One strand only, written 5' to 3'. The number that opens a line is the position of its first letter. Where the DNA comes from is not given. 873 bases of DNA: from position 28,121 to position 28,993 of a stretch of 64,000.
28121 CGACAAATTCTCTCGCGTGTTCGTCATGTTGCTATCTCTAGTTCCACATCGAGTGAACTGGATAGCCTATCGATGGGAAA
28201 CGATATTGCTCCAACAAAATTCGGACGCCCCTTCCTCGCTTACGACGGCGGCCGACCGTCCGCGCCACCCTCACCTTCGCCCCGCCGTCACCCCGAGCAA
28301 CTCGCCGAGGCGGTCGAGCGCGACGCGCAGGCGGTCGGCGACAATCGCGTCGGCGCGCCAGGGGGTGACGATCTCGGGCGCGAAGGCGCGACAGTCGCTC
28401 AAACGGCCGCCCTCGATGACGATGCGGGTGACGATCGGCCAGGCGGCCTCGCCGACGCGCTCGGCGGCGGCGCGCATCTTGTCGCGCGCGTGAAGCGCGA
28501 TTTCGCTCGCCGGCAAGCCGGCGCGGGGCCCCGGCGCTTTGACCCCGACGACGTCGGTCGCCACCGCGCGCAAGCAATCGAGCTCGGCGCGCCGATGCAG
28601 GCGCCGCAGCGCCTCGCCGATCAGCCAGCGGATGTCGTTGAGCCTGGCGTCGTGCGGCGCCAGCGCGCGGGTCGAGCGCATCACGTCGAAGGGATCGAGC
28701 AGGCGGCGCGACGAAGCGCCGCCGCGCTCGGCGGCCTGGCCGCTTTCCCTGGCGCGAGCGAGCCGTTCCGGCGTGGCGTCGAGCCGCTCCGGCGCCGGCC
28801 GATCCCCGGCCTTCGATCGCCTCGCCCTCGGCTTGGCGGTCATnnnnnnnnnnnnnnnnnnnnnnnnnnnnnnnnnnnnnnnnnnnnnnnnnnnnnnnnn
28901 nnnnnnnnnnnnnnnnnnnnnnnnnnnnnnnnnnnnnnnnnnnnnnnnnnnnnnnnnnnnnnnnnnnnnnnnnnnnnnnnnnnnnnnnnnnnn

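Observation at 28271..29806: Orphan phage/GTA-like genetic switch with no phage around it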

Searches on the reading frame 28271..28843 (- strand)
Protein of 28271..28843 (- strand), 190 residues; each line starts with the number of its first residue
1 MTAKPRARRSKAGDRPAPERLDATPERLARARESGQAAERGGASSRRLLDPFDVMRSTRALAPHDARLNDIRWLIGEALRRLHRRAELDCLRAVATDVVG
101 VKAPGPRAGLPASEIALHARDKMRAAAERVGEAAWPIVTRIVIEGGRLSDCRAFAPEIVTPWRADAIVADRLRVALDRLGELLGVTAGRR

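Call 4: search_protein_families(library=pfam, proteins=[window:28271-28843:-], max_evalue=0.1)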
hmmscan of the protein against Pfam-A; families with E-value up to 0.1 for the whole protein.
window:28271-28843:- (190 aa): 0 families

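Call 5: search_protein_families(library=ncbifam, proteins=[window:28271-28843:-], max_evalue=0.1)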
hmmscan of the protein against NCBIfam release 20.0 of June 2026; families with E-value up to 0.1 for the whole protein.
window:28271-28843:- (190 aa): 0 families

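Call 6: find_homologous_proteins(query=window:28271-28843:-, max_evalue=0.001)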
Query window:28271-28843:- (190 aa): 618 proteins with E <= 0.001 among 8000 candidates; the best 120 are listed.
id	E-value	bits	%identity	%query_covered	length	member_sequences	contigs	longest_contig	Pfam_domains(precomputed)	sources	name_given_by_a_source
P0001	3.5e-110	384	97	100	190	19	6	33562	-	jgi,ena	jgi:hypothetical protein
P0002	3.3e-95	335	87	100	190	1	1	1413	-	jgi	jgi:hypothetical protein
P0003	2.5e-93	329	85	100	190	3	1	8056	-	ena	-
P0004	6.6e-92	324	83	100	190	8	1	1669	-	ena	-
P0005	5.8e-90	318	82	100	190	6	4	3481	-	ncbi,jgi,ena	jgi:hypothetical protein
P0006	1.4e-88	314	87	91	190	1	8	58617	-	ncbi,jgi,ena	ncbi:MAG: hypothetical protein ABR878_00835 [Roseiarcus sp.]|jgi:hypothetical protein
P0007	2.6e-88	313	81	100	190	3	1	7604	-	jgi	-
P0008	2.7e-87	309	81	100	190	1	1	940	-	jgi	-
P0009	4.9e-87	309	79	100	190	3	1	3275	-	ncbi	-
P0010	1.3e-86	307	79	100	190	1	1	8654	-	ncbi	-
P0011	2.6e-86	306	79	100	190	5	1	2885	-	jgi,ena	jgi:hypothetical protein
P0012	1.3e-85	304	81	93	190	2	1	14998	-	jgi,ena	-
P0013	1.5e-85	304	79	100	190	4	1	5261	-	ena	-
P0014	2.5e-85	303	80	93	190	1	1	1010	-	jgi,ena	-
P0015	1.6e-84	300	80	94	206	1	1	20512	-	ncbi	-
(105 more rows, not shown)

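Call 8: find_related_loci(query=window:28271-28843:-, collection=genome_contigs, flank=6000)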
Query window:28271-28843:- (190 aa) in genome_contigs; peptide patterns used: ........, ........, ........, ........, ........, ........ (x = any residue, [..] = any of these).
436 stretches matched a pattern; 63 encode a relative of the query (tblastn E <= 1e-3); 63 distinct loci.
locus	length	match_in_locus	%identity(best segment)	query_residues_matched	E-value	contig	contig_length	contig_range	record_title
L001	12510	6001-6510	98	21-190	2e-102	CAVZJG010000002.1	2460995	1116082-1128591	MAG: uncultured Alphaproteobacteria bacterium isolate MFD01112.bin.1.17 genome assembly, contig: contig_5428, whole geno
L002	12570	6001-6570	78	1-190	1e-89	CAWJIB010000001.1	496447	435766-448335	MAG: uncultured Alphaproteobacteria bacterium isolate MFD03726.bin.1.218 genome assembly, contig: contig_17644, whole ge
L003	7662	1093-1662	82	1-190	3e-88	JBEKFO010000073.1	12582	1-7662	MAG: Roseiarcus sp. isolate SPRUCE 231 SPRUCE_231_73, whole genome shotgun sequence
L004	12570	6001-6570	82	1-190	2e-87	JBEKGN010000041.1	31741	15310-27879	MAG: Roseiarcus sp. isolate SPRUCE 254 SPRUCE_254_41, whole genome shotgun sequence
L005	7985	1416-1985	75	1-190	2e-86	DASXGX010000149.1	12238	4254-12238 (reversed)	MAG TPA_asm: Roseiarcus sp. isolate SMAG_U5176 k141_1628716, whole genome shotgun sequence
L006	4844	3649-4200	74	4-190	7e-85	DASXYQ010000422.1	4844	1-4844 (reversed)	MAG TPA_asm: Roseiarcus sp. isolate SMAG_U4829 k141_4011053, whole genome shotgun sequence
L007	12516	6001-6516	87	19-190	2e-83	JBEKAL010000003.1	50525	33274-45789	MAG: Roseiarcus sp. isolate SPRUCE 111 SPRUCE_111_3, whole genome shotgun sequence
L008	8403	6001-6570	76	1-190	3e-83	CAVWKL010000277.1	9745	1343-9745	MAG: uncultured Alphaproteobacteria bacterium isolate MFD02138.bin.2.26 genome assembly, contig: contig_78315, whole gen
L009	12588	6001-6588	73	1-190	6e-83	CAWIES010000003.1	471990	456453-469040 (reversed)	MAG: uncultured Alphaproteobacteria bacterium isolate MFD04540.bin.1.6 genome assembly, contig: contig_40085, whole geno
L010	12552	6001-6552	73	4-190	3e-82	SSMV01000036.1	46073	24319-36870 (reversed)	MAG: Bradyrhizobium sp. isolate LY.7 36, whole genome shotgun sequence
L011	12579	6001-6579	68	1-190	1e-80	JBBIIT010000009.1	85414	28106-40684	MAG: Beijerinckiaceae bacterium isolate PBS170224_bin_145 NODE_193_length_85414_cov_14.130355, whole genome shotgun sequ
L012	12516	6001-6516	74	17-188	3e-78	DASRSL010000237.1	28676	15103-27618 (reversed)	MAG TPA_asm: Roseiarcus sp. isolate SMAG_U5868 k141_5145726, whole genome shotgun sequence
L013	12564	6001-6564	69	1-190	2e-78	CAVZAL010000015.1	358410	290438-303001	MAG: uncultured proteobacterium isolate MFD01872.bin.2.38 genome assembly, contig: contig_77285, whole genome shotgun se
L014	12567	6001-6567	66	1-190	2e-77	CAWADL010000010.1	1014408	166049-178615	MAG: uncultured proteobacterium isolate MFD09671.bin.2.108 genome assembly, contig: contig_3047, whole genome shotgun se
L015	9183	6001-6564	67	1-190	5e-77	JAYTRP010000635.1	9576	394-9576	MAG: Hyphomicrobiales bacterium isolate GFS_4809 GFS_4809_634, whole genome shotgun sequence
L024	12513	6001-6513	70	19-189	7e-73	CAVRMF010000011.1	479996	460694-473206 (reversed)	MAG: uncultured Alphaproteobacteria bacterium isolate MFD04463.bin.3.24 genome assembly, contig: contig_31188, whole gen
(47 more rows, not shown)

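Call 15: search_protein_families(library=pfam, alignment_id=A1, max_evalue=10)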
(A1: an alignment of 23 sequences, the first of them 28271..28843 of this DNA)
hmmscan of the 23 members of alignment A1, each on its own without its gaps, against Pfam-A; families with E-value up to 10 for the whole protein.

A. member 1, window:28271-28843:- (190 aa): 0 families

B. families by the number of members that match (of 23 scanned): 6 families
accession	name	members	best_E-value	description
PF20057.4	DUF6456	18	0.00094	Domain of unknown function (DUF6456)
PF19199.5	Phage_coatGP8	3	0.11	Phage major coat protein, Gp8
PF07704.17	PSK_trans_fac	2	0.056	Rv0623-like transcription factor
PF11898.13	DUF3418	1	0.12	Domain of unknown function (DUF3418)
PF00261.25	Tropomyosin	1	0.63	Tropomyosin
PF24596.1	DUF7620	1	0.76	Family of unknown function (DUF7620)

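Call 20: search_solved_structures(query=A1, max_evalue=10, show_alignments=2)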
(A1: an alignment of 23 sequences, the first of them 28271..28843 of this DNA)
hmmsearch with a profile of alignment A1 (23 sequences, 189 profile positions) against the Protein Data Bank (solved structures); distinct sequences matched with E-value up to 10: 1.
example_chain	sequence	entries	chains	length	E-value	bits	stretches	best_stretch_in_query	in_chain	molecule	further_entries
1ifl_A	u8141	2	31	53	0.69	12.4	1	112-153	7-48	INOVIRUS | major coat protein p8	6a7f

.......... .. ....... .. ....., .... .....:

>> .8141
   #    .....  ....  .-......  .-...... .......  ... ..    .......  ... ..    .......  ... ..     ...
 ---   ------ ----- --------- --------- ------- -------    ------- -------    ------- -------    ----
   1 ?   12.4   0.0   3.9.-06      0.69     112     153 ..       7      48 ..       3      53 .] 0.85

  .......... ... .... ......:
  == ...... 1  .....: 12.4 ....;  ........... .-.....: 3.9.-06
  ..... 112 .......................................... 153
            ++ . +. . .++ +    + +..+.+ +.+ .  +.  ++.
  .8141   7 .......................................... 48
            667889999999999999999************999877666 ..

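Call 24: predict_structure(alignment_id=A1)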
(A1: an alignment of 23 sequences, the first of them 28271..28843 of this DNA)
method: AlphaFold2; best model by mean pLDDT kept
length: 190 residues; sequences in the alignment: 23
mean_pLDDT: 56.2   pTM: 0.41
mean pLDDT of the five models: 56.2, 55.8, 51.9, 51.7, 50.7
residues with pLDDT >= 90: 0; 70-90: 54; 50-70: 59; < 50: 77
segments of 3 or more residues with pLDDT < 50: 1-24, 35-51, 68-71, 82-106
pLDDT, mean of each block of 10 residues (from residue 1): 37 36 48 43 40 52 52 52 44 37 46 56 75 82 73 82 78 77 58
secondary structure, 60 per line:
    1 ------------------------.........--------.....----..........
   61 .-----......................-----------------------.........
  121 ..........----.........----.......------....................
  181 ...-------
elements in order: H25-33 H42-46 H51-61 H67-88 H112-130 H135-143 H148-154 H161-183

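Call 25: search_protein_representatives(alignment_id=A1)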
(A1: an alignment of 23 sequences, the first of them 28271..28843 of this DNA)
Query: 23 sequences, 189 profile positions. Proteins with E-value up to 0.001 (for the whole library): 127; up to 1e-10: 76; up to 1e-30: 30. The best 127 are listed.
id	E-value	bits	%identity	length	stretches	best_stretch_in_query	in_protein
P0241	1.8e-87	307.8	-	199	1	5-188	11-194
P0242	2.8e-73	261.6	-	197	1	3-187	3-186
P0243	2.6e-66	238.9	-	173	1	1-139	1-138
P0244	1.2e-64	233.4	-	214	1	1-148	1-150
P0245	2.3e-63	229.3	-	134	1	54-186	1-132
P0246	6.2e-61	221.3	-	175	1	57-180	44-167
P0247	3.3e-59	215.7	-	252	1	54-175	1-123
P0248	3.3e-52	192.9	-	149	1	46-184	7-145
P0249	3.1e-49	183.2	-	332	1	14-166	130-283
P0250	1.1e-48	181.4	-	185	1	44-153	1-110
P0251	5.6e-48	179.1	-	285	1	7-177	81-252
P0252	5.9e-48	179.0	-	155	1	1-153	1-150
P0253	9.2e-48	178.4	-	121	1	1-112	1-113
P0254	1.9e-47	177.3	-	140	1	83-187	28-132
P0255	1.1e-44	168.3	-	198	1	12-188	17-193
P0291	1.0e-17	80.4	-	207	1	5-184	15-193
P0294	7.3e-16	74.4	-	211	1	14-181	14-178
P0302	1.0e-14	70.6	-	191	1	1-183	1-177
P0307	5.0e-13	65.1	-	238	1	19-185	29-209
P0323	4.5e-10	55.5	-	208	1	20-181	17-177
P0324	9.3e-10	54.5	-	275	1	14-187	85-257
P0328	2.0e-09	53.4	-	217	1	6-186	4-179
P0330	4.6e-09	52.2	-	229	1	11-184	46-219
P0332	2.6e-08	49.7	-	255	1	10-181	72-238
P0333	3.8e-08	49.2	-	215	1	15-186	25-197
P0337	1.6e-07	47.2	-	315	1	5-184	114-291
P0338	1.6e-07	47.2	-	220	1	15-184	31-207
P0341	1.6e-06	43.9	-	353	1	12-183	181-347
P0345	3.6e-06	42.8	-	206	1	9-185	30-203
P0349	9.8e-06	41.3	-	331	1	19-185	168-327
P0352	1.8e-05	40.5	-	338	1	31-180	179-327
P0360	1.9e-04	37.2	-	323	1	21-149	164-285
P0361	2.4e-04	36.8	-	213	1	12-187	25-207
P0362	2.5e-04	36.8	-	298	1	8-184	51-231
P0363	3.9e-04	36.1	-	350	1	16-150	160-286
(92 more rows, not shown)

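Call 27: search_protein_families(library=pfam, proteins=[P0291, P0294, P0302, P0307, P0323, P0324, P0328, P0330, P0332, P0333], max_evalue=0.01)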
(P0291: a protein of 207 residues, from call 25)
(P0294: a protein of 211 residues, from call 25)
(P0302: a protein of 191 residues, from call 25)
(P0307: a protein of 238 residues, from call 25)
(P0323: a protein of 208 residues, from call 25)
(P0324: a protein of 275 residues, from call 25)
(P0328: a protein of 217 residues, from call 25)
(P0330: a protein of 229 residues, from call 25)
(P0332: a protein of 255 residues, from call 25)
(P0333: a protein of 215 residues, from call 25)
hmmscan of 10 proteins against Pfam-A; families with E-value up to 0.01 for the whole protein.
P0291 (207 aa): 1 family
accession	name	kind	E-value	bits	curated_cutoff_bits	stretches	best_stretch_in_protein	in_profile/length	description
PF20057.4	DUF6456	-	0.00065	20.2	26.3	1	57-155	7-104/136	Domain of unknown function (DUF6456)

P0294 (211 aa): 1 family
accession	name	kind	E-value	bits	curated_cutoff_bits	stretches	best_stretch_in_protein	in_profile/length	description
PF20057.4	DUF6456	-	0.00012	22.6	26.3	1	70-135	29-96/136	Domain of unknown function (DUF6456)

P0302 (191 aa): 0 families

P0307 (238 aa): 1 family
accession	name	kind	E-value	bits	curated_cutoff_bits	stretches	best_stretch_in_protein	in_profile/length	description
PF20057.4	DUF6456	-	0.00058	20.4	26.3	1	75-202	8-130/136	Domain of unknown function (DUF6456)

P0323 (208 aa): 1 family
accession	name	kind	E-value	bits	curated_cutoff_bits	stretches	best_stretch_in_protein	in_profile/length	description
PF20057.4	DUF6456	-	0.0013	19.3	26.3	1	68-168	30-131/136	Domain of unknown function (DUF6456)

P0324 (275 aa): 1 family
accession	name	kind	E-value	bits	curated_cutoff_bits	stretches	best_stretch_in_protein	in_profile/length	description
PF02288.20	Dehydratase_MU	-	0.0017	18.6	27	1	11-82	43-109/110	Dehydratase medium subunit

P0328 (217 aa): 1 family
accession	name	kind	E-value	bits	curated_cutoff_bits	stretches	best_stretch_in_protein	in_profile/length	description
PF20057.4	DUF6456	-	3.9e-07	30.7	26.3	1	41-144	5-109/136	Domain of unknown function (DUF6456)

P0330 (229 aa): 1 family
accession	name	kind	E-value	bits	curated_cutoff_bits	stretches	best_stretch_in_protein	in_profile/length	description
PF20057.4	DUF6456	-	0.0001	22.8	26.3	1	79-218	5-135/136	Domain of unknown function (DUF6456)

P0332 (255 aa): 1 family
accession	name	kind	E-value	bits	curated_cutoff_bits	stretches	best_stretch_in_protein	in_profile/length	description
PF20057.4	DUF6456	-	0.00042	20.8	26.3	1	119-205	19-106/136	Domain of unknown function (DUF6456)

P0333 (215 aa): 0 families

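Call 28: search_protein_families(library=pfam, proteins=[P0337, P0341, P0349, P0352, P0360, P0363, P0362, P0338, P0345, P0361], max_evalue=0.01)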
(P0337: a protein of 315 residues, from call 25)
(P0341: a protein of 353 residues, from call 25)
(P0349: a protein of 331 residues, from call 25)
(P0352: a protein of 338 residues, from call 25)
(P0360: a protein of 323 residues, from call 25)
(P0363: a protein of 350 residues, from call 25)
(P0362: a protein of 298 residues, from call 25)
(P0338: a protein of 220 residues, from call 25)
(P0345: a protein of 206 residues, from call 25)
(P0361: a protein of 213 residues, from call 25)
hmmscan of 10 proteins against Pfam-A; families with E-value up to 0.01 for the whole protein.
P0337 (315 aa): 1 family
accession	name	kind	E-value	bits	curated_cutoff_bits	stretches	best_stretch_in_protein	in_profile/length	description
PF20057.4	DUF6456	-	5.3e-06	27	26.3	1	153-290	5-135/136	Domain of unknown function (DUF6456)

P0341 (353 aa): 1 family
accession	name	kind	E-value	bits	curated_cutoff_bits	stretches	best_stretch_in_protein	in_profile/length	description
PF20057.4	DUF6456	-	1.3e-05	25.7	26.3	1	212-347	6-135/136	Domain of unknown function (DUF6456)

P0349 (331 aa): 1 family
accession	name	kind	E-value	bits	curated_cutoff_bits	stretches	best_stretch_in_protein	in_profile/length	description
PF20057.4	DUF6456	-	1.1e-07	32.5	26.3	1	194-324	7-134/136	Domain of unknown function (DUF6456)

P0352 (338 aa): 1 family
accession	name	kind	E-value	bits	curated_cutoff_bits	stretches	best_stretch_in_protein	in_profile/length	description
PF20057.4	DUF6456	-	1.5e-07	32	26.3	1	202-330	13-135/136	Domain of unknown function (DUF6456)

P0360 (323 aa): 1 family
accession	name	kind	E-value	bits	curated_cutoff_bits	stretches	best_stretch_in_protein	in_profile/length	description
PF20057.4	DUF6456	-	7.7e-05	23.2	26.3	1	192-319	11-135/136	Domain of unknown function (DUF6456)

P0363 (350 aa): 0 families

P0362 (298 aa): 0 families

P0338 (220 aa): 0 families

P0345 (206 aa): 0 families

P0361 (213 aa): 1 family
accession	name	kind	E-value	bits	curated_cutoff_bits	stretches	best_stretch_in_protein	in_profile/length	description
PF20057.4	DUF6456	-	7.1e-10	39.6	26.3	1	73-203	12-135/136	Domain of unknown function (DUF6456)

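Call 36: search_dna_similar(query=window:28271-28843:-, collection=phages, mode=protein, max_evalue=0.01, max_rows=15)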
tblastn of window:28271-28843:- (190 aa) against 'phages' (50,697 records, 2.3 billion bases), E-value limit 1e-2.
No match.

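Call 37: search_dna_similar(query=window:28271-28843:-, collection=plasmids, mode=protein, max_evalue=0.01, max_rows=20)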
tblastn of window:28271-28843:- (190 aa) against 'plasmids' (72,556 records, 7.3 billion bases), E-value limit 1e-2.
No match.

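Call 40: predict_structure(alignment_id=A2)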
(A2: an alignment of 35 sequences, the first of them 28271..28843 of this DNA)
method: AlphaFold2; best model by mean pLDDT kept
length: 190 residues; sequences in the alignment: 35
mean_pLDDT: 77.3   pTM: 0.63
mean pLDDT of the five models: 77.3, 76.8, 76.2, 75.8, 75.0
residues with pLDDT >= 90: 96; 70-90: 20; 50-70: 47; < 50: 27
segments of 3 or more residues with pLDDT < 50: 1-3, 35-46, 92-95
pLDDT, mean of each block of 10 residues (from residue 1): 52 50 60 50 55 94 96 96 80 53 55 84 96 96 94 92 95 96 78
secondary structure, 60 per line:
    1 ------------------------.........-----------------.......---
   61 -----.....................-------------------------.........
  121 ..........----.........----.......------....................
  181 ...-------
elements in order: H25-33 H51-57 H66-86 H112-130 H135-143 H148-154 H161-183
